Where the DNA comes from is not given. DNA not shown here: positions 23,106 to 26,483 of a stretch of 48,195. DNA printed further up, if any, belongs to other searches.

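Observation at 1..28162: Giant Rhs/YD-repeat protein divergently paired with an atypical ABC / HlyD / PPIase secretion operon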

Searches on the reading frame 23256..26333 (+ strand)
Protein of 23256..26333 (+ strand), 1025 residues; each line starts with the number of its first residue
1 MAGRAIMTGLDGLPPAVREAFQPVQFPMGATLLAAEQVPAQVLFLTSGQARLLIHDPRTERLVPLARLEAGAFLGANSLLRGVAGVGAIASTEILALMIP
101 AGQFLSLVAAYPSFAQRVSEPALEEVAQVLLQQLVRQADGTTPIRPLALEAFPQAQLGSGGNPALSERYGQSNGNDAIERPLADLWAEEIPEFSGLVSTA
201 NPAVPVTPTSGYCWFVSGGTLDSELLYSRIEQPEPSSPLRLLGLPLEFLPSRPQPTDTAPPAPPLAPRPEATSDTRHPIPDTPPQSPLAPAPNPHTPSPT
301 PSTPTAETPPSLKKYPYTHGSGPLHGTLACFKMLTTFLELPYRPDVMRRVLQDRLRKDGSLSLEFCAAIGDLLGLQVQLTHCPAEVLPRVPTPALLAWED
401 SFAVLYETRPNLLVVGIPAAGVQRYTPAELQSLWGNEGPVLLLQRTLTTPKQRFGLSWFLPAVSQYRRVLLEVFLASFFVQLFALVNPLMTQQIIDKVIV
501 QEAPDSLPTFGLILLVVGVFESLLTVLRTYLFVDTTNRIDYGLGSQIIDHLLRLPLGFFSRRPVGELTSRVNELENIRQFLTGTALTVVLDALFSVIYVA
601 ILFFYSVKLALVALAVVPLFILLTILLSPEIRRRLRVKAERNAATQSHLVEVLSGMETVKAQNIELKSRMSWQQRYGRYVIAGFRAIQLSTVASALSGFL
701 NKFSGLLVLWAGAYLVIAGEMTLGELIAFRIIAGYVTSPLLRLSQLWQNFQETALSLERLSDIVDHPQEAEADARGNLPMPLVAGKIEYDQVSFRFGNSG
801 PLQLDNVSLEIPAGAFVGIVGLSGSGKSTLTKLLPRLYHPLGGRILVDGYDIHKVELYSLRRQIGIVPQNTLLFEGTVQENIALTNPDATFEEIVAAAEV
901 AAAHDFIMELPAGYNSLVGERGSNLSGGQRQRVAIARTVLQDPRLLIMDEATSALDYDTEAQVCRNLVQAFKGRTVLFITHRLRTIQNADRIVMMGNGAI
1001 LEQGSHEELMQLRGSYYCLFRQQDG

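Call 6: search_protein_families(library=pfam, proteins=[window:23256-26333:+], max_evalue=0.01)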
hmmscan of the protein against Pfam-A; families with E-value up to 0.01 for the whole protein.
window:23256-26333:+ (1025 aa): 6 families
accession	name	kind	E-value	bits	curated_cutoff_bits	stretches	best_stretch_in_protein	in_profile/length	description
PF00664.28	ABC_membrane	-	1.4e-53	182.8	28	1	471-740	2-274/274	ABC transporter transmembrane region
PF00005.33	ABC_tran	-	5e-33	115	25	1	804-953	1-137/137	ABC transporter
PF00027.35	cNMP_binding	-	2.6e-08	34.1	27.5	1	24-110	2-88/89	Cyclic nucleotide-binding domain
PF02463.25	SMC_N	-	2.2e-07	31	40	1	846-995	112-211/220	RecF/RecN/SMC N terminal domain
PF03412.21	Peptidase_C39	-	8.2e-05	22.9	22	1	328-441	15-126/133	Peptidase C39 family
PF13401.12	AAA_22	-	0.0055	17.4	27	0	816-985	7-128/130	AAA domain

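Call 8: search_protein_families(library=ncbifam, proteins=[window:23256-26333:+], max_evalue=0.01)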
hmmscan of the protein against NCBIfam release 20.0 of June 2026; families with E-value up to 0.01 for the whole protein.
window:23256-26333:+ (1025 aa): 189 families (the best 25 are shown)
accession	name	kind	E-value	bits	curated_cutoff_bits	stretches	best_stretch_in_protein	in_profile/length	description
TIGR01846.1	type_I_sec_HlyB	subfamily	3e-223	743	725.55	1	328-1024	2-693/694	type I secretion system permease/ATPase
TIGR03375.1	type_I_sec_LssB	subfamily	2.9e-145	485.3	693.1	1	343-1011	15-690/696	type I secretion system permease/ATPase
TIGR03796.1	NHLM_micro_ABC1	equivalog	1.4e-125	420.2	853.3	1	357-1020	42-709/710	NHLP family bacteriocin export ABC transporter peptidase/permease/ATPase subunit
TIGR02204.1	MsbA_rel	hypoth_equivalog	9.8e-122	407.5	780.4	1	453-1021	3-573/576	ABC transporter, permease/ATP-binding protein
TIGR03797.1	NHLM_micro_ABC2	equivalog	5.8e-121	405.1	709.4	1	462-1023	130-685/686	NHLP bacteriocin export ABC transporter permease/ATPase subunit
NF052233.1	CphA_assoc_ABC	equivalog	2e-116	390.2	880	1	463-1023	179-743/766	cyanophycin metabolism-associated ABC transporter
TIGR01193.1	bacteriocin_ABC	subfamily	4.7e-116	389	523.85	1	403-1021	88-707/708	peptide cleavage/export ABC transporter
TIGR02203.1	MsbA_lipidA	equivalog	1e-113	380.9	602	1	475-1021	18-567/572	lipid A export permease/ATP-binding protein MsbA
TIGR00958.1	3a01208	subfamily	4.9e-110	368.9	874.6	1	408-1019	106-710/711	antigen peptide transporter 2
TIGR01842.1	type_I_sec_PrtD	subfamily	2e-106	356.7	510.15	1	463-1010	1-541/544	type I secretion system permease/ATPase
NF010178.0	PRK13657.1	equivalog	4.2e-98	329.3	733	1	464-1023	15-570/588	glucan ABC transporter ATP-binding protein/ permease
NF045513.1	HepA_fam_ABC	equivalog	1.1e-96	324.7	725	1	507-1023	94-609/610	heterocyst formation ABC transporter subunit HepA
NF008381.0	PRK11176.1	equivalog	1.4e-88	297.8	867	1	494-1023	51-579/582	lipid A ABC transporter ATP-binding protein/permease MsbA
TIGR01192.1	chvA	subfamily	2.2e-82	277.6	585.4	1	470-1022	21-569/585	glucan export ABC transporter ATP-binding protein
NF008055.0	PRK10789.1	equivalog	1.4e-78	264.9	845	1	456-1023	7-571/590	SmdA family multidrug ABC transporter permease/ATP-binding protein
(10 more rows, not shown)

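Call 12: find_encoding_contigs(protein=window:23256-26333:+, flank=10000, max_places=10)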
Protein window:23256-26333:+ (1025 aa): no gene with exactly this product is on record in the collection.

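Call 13: find_homologous_proteins(query=window:23256-26333:+, max_evalue=1e-50)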
Query window:23256-26333:+ (1025 aa): 732 proteins with E <= 1e-50 among 8000 candidates; the best 120 are listed.
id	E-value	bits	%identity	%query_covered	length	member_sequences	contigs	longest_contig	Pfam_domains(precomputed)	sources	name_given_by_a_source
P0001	0.0e+0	2257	100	99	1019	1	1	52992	PF00005.34,PF02463.26,PF00027.36,PF00664.29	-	-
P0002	0.0e+0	1806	95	70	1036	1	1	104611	PF00005.34,PF03412.22,PF02463.26,PF00027.36,PF00664.29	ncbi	ncbi:MAG: peptidase domain-containing ABC transporter [Cyanobacteria bacterium P01_G01_bin.54]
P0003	0.0e+0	1686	77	99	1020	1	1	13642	PF00005.34,PF02463.26,PF00027.36,PF00664.29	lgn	-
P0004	0.0e+0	1175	56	98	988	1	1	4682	PF00005.34,PF03412.22,PF02463.26,PF00027.36,PF00664.29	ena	-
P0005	0.0e+0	1166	55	98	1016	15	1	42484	PF00005.34,PF02463.26,PF00027.36,PF00664.29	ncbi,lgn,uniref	ncbi:peptidase domain-containing ABC transporter [Coleofasciculus sp. E2-BRE-01]|uniref:peptidase do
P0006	0.0e+0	1162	55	98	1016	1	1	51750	PF00005.34,PF02463.26,PF00027.36,PF00664.29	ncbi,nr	ncbi:peptidase domain-containing ABC transporter [Coleofasciculus chthonoplastes]|nr:peptidase domai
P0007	0.0e+0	1162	55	98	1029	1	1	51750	PF00005.34,PF02463.26,PF00027.36,PF00664.29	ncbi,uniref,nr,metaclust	ncbi:type I secretion system ATPase subfamily, putative [Coleofasciculus chthonoplastes PCC 7420]|un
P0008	0.0e+0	1162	55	98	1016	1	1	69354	PF00005.34,PF02463.26,PF00027.36,PF00664.29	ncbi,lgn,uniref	ncbi:MAG: peptidase domain-containing ABC transporter [Coleofasciculus sp. C1-SOL-03]|uniref:peptida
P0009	0.0e+0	1162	55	98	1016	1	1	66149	PF00005.34,PF02463.26,PF00027.36,PF00664.29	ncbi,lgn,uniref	ncbi:peptidase domain-containing ABC transporter [Coleofasciculus sp. F4-SAH-05]|uniref:peptidase do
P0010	0.0e+0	1161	55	98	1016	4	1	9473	PF00005.34,PF02463.26,PF00027.36,PF00664.29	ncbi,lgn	-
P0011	0.0e+0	1160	55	98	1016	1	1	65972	PF00005.34,PF02463.26,PF00027.36,PF00664.29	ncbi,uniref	ncbi:MAG: peptidase domain-containing ABC transporter [Coleofasciculus sp. A1-SPW-01]|uniref:peptida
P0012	0.0e+0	1158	55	98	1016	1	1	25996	PF00005.34,PF02463.26,PF00027.36,PF00664.29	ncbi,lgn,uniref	ncbi:peptidase domain-containing ABC transporter [Coleofasciculus chthonoplastes]|uniref:peptidase d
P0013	0.0e+0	1158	55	98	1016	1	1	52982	PF00005.34,PF02463.26,PF00027.36,PF00664.29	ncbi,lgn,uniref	ncbi:MAG: peptidase domain-containing ABC transporter [Coleofasciculus chthonoplastes F3-SA18-01]|un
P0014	0.0e+0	1157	55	98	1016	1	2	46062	PF00005.34,PF02463.26,PF00027.36,PF00664.29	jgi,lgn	-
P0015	0.0e+0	1156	55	98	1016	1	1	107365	PF00005.34,PF02463.26,PF00027.36,PF00664.29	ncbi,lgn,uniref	ncbi:MAG: peptidase domain-containing ABC transporter [Coleofasciculus sp. B1-GNL1-01]|uniref:peptid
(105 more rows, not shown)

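Call 14: find_encoding_contigs(protein=P0001, flank=10000, max_places=3)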
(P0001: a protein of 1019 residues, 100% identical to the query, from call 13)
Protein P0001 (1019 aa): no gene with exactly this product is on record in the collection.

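Call 15: find_encoding_contigs(protein=P0002, flank=10000, max_places=3)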
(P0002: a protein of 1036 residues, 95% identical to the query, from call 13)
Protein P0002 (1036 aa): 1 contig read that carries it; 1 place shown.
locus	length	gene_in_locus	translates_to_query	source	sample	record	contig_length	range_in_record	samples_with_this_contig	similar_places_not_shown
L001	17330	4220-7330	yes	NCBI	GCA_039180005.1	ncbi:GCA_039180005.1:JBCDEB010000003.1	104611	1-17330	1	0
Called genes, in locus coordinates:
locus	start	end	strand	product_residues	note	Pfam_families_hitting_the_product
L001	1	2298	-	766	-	PF13620:CarboxypepD_reg (faint), PF13448:DUF4114, PF17936:Big_6 (faint), PF09136:Glucodextran_B (weak), PF19077:Big_13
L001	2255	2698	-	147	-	-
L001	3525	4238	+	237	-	PF13145:Rotamase_2 (faint)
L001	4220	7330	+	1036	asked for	PF00027:cNMP_binding (weak), PF03412:Peptidase_C39 (faint), PF00664:ABC_membrane, PF00005:ABC_tran, PF02463:SMC_N (weak)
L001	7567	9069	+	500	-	PF25994:HH_AprE (weak), PF26002:Beta-barrel_AprE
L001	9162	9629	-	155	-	PF00583:Acetyltransf_1, PF13673:Acetyltransf_10 (weak), PF13508:Acetyltransf_7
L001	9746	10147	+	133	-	PF13855:LRR_8 (faint), PF00560:LRR_1 (faint), PF12799:LRR_4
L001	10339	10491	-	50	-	-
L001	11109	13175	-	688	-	PF02743:dCache_1, PF22673:MCP-like_PDC_1 (weak), PF00211:Guanylate_cyc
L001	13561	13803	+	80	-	-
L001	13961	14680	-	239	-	PF13489:Methyltransf_23, PF13847:Methyltransf_31, PF08241:Methyltransf_11, PF08242:Methyltransf_12, PF13649:Methyltransf_25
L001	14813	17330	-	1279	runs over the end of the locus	PF05378:Hydant_A_N, PF01968:Hydantoinase_A, PF19278:Hydant_A_C, PF02538:Hydantoinase_B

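Call 16: find_encoding_contigs(protein=P0003, flank=10000, max_places=3)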
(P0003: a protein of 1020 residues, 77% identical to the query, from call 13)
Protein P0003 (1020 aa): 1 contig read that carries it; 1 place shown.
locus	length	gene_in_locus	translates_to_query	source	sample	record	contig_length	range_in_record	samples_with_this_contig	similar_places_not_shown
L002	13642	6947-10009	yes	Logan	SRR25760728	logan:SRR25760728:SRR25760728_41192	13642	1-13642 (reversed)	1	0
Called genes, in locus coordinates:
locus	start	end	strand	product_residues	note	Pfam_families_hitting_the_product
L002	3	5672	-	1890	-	?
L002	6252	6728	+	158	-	-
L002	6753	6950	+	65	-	-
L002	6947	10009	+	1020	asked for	PF00027:cNMP_binding (weak), PF00664:ABC_membrane, PF00005:ABC_tran, PF02463:SMC_N (faint)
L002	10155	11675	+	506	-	PF25919:BSH_CusB (faint), PF00364:Biotin_lipoyl (faint), PF25973:BSH_CzcB (faint), PF26002:Beta-barrel_AprE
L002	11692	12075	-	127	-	-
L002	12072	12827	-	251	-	PF01656:CbiA, PF06564:CBP_BcsQ (weak), PF10609:ParA (faint), PF13614:AAA_31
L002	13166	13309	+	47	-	-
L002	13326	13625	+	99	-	-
